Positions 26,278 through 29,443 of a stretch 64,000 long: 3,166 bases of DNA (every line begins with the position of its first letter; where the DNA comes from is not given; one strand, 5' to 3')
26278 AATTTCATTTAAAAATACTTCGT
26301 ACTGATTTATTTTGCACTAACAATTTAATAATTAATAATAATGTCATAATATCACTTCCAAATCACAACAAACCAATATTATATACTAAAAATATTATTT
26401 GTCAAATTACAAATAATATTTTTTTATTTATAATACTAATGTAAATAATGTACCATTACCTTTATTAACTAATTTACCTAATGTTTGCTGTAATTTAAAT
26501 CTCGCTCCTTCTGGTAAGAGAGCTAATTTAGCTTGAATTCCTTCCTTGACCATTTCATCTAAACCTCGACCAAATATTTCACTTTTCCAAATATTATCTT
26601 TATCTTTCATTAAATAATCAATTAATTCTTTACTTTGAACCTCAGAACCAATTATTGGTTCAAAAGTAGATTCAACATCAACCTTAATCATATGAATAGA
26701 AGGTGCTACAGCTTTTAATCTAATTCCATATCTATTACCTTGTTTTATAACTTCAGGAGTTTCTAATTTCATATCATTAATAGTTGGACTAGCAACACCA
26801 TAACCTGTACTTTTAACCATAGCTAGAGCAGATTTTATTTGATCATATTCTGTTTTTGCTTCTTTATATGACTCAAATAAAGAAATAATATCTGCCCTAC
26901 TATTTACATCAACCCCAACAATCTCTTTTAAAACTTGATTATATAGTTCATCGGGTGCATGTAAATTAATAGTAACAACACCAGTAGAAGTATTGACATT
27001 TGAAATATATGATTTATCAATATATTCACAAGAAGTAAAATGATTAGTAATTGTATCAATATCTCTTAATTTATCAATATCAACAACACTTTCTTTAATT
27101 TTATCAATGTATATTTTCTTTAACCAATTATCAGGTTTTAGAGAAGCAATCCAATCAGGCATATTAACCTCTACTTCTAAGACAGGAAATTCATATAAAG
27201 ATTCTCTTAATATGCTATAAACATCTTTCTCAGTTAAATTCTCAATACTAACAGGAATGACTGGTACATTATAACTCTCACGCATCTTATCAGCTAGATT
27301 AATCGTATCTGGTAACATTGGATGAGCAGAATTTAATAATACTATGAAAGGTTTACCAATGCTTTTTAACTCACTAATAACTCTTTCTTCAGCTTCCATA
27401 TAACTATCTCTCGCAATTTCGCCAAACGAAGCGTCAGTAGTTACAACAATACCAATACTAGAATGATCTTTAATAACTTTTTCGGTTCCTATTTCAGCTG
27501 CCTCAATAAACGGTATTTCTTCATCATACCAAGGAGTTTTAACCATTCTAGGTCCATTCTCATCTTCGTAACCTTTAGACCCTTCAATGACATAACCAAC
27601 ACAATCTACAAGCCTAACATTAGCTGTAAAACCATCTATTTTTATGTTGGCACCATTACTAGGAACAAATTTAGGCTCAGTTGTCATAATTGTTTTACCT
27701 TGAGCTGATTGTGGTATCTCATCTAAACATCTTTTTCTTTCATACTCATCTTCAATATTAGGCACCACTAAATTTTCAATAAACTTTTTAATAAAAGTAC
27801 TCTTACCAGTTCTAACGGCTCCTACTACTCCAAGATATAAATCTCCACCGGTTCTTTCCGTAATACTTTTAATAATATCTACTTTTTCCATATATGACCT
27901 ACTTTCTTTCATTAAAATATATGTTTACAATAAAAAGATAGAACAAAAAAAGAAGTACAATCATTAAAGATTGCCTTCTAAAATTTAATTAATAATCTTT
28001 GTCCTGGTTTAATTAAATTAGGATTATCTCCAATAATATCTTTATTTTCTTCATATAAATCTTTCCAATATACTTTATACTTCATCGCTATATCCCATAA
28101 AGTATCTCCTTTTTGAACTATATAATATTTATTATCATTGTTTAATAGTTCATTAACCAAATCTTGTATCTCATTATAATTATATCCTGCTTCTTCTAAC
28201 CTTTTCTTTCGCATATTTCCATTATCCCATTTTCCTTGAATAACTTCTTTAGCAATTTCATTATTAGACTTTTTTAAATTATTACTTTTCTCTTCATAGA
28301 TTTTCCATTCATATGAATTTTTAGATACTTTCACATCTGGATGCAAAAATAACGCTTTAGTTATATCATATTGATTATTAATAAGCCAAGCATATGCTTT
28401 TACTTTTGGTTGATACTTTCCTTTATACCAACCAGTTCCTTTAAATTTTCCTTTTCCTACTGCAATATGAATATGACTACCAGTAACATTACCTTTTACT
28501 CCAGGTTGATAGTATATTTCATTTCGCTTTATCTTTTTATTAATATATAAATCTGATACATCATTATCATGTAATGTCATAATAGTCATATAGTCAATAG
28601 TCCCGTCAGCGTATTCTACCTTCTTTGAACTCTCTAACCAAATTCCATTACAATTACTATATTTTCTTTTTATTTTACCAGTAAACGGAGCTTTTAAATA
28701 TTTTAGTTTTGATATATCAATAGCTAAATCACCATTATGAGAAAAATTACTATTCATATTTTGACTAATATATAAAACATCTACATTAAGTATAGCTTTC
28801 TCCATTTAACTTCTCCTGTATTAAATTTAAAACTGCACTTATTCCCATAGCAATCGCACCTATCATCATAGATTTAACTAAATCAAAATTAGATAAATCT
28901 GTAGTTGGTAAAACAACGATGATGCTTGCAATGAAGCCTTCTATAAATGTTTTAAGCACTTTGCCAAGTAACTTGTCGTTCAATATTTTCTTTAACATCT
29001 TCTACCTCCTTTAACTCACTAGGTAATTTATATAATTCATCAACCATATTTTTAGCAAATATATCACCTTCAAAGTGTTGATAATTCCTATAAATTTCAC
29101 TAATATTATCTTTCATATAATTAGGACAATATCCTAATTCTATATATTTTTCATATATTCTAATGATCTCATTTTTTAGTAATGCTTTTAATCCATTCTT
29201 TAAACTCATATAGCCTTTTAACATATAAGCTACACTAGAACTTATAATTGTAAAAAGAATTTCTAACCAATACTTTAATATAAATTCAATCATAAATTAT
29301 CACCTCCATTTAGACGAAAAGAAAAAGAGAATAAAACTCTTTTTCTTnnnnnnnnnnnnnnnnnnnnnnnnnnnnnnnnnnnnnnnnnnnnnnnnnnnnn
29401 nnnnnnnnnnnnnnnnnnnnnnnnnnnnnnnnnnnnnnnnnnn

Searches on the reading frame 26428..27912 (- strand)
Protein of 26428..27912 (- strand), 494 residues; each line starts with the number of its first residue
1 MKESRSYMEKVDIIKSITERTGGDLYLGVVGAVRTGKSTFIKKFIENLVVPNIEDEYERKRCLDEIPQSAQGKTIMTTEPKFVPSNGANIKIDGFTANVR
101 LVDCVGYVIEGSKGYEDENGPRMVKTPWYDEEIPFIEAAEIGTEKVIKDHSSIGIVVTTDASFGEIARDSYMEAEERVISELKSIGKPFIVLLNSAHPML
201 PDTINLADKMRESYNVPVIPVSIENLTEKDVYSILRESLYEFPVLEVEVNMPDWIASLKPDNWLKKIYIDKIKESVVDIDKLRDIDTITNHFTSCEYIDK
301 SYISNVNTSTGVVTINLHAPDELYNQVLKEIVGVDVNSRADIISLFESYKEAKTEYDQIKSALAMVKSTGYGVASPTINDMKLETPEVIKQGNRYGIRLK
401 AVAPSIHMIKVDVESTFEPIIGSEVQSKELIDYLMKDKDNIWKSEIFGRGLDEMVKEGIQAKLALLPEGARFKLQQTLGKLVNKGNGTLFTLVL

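Call 5: search_protein_families(library=pfam, proteins=[window:26428-27912:-], max_evalue=0.1)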
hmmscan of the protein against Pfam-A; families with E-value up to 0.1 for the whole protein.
window:26428-27912:- (494 aa): 7 families
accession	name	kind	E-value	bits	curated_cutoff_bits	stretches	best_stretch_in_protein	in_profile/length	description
PF09547.16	SpoIVA_ATPase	-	6.1e-108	360.1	26.6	1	8-243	1-237/237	Stage IV sporulation protein A, ATPase domain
PF20438.3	SpoIVA_middle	-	6.8e-62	209.2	25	1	244-422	1-179/179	Stage IV sporulation protein A, middle domain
PF20439.3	SpoIVA_C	-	1.6e-21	76.6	25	1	423-494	1-76/76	Sporulation stage IV protein A, C-terminal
PF03308.22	MeaB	-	0.0045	16.5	23.1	1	8-49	17-58/273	Methylmalonyl Co-A mutase-associated GTPase MeaB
PF01926.29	MMR_HSR1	-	0.027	15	21.9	0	28-194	3-112/113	50S ribosome-binding GTPase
PF07337.16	CagY_M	-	0.028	14.5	21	1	52-71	8-27/32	DC-EC Repeat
PF00009.33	GTP_EFTU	-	0.048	13.7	26.5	0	27-108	6-80/188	Elongation factor Tu GTP binding domain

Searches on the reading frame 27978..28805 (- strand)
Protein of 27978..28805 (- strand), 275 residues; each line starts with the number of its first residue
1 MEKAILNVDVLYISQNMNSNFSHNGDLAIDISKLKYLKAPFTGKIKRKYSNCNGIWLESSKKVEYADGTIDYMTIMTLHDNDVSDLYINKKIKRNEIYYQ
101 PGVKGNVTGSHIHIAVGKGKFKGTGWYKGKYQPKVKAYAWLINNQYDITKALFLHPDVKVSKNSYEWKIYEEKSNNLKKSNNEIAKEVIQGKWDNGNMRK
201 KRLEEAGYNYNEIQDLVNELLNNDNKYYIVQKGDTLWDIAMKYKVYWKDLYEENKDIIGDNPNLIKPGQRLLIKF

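Call 5: search_protein_families(library=pfam, proteins=[window:27978-28805:-], max_evalue=0.1)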
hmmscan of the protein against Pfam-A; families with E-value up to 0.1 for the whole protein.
window:27978-28805:- (275 aa): 2 families
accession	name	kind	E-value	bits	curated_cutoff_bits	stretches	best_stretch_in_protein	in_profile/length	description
PF08230.16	CW_7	-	4.5e-19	68.4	25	1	182-221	1-40/40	CW_7 repeat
PF01476.26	LysM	-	2.6e-13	50.1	20.9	1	228-274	1-43/43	LysM domain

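Call 7: search_protein_families(library=ncbifam, proteins=[window:27978-28805:-], max_evalue=0.1)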
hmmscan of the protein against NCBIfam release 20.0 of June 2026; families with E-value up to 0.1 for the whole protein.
window:27978-28805:- (275 aa): 11 families
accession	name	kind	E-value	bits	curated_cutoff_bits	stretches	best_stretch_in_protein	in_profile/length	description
TIGR02899.1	spore_safA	subfamily_domain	3.4e-11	42.9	67.85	1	230-273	1-42/44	SafA/ExsA family spore coat assembly protein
NF008399.0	PRK11198.1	equivalog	1.2e-07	32.3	134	1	180-273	47-145/149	peptidoglycan-binding protein LysM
NF046106.1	ResusProRpf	equivalog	7.9e-05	22.4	180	1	224-272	205-254/258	resuscitation-promoting factor Rpf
NF050804.1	CellDivDipMCaul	equivalog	0.00029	19.8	900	1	221-272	180-228/634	cell division endopeptidase DipM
NF042931.1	SAG1386_EF1546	equivalog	0.00032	20.8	80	1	223-274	107-158/158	SAG1386/EF1546 family surface-associated protein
NF052398.1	Agg_Promo_Fact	equivalog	0.0004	20.6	170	1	221-274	25-74/202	aggregation-promoting factor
NF008050.0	PRK10783.1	equivalog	0.00071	18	508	1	221-271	398-445/457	murein transglycosylase D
NF047755.1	LIC_10271_M23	exception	0.0018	18.1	180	1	224-255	23-54/207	LIC_10271 family cell wall hydrolase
NF010723.1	PRK14125.1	equivalog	0.002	18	60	1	226-244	33-51/87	cell division suppressor protein YneA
TIGR02907.1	spore_VI_D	equivalog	0.0039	16.8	169.85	1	158-255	237-329/344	stage VI sporulation protein D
NF012230.0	LWXIA_domain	equivalog_domain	0.0061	16.6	33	0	226-244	3-21/74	LWXIA domain-containing protein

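Call 8: search_protein_families(library=phrogs, proteins=[window:27978-28805:-], max_evalue=0.01)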
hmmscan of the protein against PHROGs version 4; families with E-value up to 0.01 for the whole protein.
window:27978-28805:- (275 aa): 18 families
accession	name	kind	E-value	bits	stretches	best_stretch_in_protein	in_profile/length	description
phrog_11037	-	unknown function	4.5e-17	63.3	1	5-223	170-358/365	-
phrog_7698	-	lysis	2.9e-16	61.1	1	170-221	263-314/316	endolysin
phrog_380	-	lysis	1.6e-13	51.4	1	155-274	140-235/309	endolysin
phrog_16241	-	lysis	3.9e-12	47.3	1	173-225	138-190/290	endolysin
phrog_9066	-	lysis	1.9e-10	41.2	1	4-120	16-138/413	endolysin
phrog_3861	-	lysis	4.8e-07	30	1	169-227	186-241/455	amidase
phrog_4602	-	other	8.5e-07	30.1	1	219-274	28-80/220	transglycosylase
phrog_1274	-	lysis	1e-06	29.6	1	215-254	12-52/70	lysM motif protein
phrog_21966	-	unknown function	2.2e-06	28.8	1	222-273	91-144/146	-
phrog_291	-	lysis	3.1e-06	27.2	1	66-273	300-474/509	endolysin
phrog_14367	-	unknown function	5.3e-05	22.3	1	227-273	520-568/869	-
phrog_7348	-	lysis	5.4e-05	21.2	1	197-273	2076-2149/2564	endolysin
phrog_8272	-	tail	0.00031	22.1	1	200-270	13-84/93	tail protein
phrog_2742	-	lysis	0.00056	20.4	1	190-272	247-309/318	endolysin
phrog_13475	-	unknown function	0.00064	21.1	1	222-273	63-112/123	-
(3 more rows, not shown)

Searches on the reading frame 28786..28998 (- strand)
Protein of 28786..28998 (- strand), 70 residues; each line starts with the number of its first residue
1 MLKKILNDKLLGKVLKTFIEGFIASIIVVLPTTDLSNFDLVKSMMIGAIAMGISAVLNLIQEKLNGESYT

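Call 5: search_protein_families(library=pfam, proteins=[window:28786-28998:-], max_evalue=0.1)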
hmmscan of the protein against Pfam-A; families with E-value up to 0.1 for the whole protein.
window:28786-28998:- (70 aa): 0 families

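Call 7: search_protein_families(library=ncbifam, proteins=[window:28786-28998:-], max_evalue=0.1)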
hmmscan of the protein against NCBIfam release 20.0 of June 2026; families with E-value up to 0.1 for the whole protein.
window:28786-28998:- (70 aa): 0 families

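Call 8: search_protein_families(library=phrogs, proteins=[window:28786-28998:-], max_evalue=0.01)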
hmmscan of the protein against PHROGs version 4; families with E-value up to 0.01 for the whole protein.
window:28786-28998:- (70 aa): 1 family
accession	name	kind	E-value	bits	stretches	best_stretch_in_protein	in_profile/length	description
phrog_443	-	lysis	0.0019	19.8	1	9-65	14-68/127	holin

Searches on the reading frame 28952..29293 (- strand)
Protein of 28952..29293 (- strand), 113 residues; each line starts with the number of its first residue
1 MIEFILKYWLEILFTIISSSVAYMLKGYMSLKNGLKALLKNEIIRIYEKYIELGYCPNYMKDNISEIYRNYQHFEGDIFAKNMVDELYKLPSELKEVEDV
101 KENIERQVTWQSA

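Call 5: search_protein_families(library=pfam, proteins=[window:28952-29293:-], max_evalue=0.1)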
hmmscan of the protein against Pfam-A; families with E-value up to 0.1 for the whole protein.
window:28952-29293:- (113 aa): 0 families

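Call 7: search_protein_families(library=ncbifam, proteins=[window:28952-29293:-], max_evalue=0.1)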
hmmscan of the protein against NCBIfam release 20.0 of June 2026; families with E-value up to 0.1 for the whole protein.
window:28952-29293:- (113 aa): 0 families

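Call 8: search_protein_families(library=phrogs, proteins=[window:28952-29293:-], max_evalue=0.01)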
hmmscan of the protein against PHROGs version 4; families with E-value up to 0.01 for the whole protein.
window:28952-29293:- (113 aa): 1 family
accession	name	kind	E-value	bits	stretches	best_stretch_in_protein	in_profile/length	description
phrog_4105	-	unknown function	2.2e-10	41.8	1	26-94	32-100/103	-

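Call 16: search_dna_similar(query=window:28952-29293:-, collection=phages, mode=protein, max_evalue=0.001, max_rows=25)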
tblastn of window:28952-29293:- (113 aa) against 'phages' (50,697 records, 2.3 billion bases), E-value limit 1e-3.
Records with a match: 4; places in all: 4; records where one place covers at least 80% of the query: 1.
Best place of each record, by identity: <60% 4.
By first word of the organism name: Bacteriophage 3; Bifidobacterium 1.
By host as written in the record: - 3; Bifidobacterium asteroides 1.
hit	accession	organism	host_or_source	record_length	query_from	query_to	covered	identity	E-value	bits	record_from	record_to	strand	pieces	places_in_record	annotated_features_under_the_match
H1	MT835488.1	Bacteriophage sp.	human fecal samples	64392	3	102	88%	28.3%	3e-9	58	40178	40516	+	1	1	record has no annotation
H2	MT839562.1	Bacteriophage sp.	human fecal samples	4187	30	98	61%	37.7%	7e-6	49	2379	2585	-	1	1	record has no annotation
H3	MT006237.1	Bifidobacterium phage BigBern1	Bifidobacterium asteroides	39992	5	92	78%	25.3%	1e-5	48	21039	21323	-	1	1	hypothetical protein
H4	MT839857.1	Bacteriophage sp.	human fecal samples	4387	13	89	68%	27.3%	7e-4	43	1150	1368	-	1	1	record has no annotation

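Call 69: get_annotated_region(hit=H3, flank=3500)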
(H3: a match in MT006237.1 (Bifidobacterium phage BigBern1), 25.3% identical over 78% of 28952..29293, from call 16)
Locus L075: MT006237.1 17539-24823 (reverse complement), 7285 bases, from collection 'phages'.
description: Bifidobacterium phage BigBern1, complete genome.
organism: Bifidobacterium phage BigBern1 (NCBI taxid 2713246)
taxonomy: Viruses; Duplodnaviria; Heunggongvirae; Uroviricota; Caudoviricetes
host: Bifidobacterium asteroides; source: honeybee gut; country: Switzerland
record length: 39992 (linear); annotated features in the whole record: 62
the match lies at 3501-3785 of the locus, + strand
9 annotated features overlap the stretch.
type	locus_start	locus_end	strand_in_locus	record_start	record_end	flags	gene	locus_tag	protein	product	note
CDS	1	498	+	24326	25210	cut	-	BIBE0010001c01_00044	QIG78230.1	hypothetical protein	BIBE001.0001.c01_00044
CDS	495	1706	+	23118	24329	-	-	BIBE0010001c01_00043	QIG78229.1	hypothetical protein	BIBE001.0001.c01_00043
CDS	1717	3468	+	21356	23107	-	-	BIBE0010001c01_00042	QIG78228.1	hypothetical protein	BIBE001.0001.c01_00042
CDS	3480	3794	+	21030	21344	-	-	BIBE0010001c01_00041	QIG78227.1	hypothetical protein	BIBE001.0001.c01_00041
CDS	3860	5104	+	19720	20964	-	-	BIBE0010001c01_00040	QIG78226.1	hypothetical protein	BIBE001.0001.c01_00040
CDS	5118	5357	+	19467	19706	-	-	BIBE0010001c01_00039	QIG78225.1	hypothetical protein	BIBE001.0001.c01_00039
CDS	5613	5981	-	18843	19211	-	-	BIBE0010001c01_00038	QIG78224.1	hypothetical protein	BIBE001.0001.c01_00038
CDS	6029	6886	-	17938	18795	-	-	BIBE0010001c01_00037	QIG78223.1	hypothetical protein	BIBE001.0001.c01_00037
CDS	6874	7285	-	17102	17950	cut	-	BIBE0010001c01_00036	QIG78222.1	hypothetical protein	BIBE001.0001.c01_00036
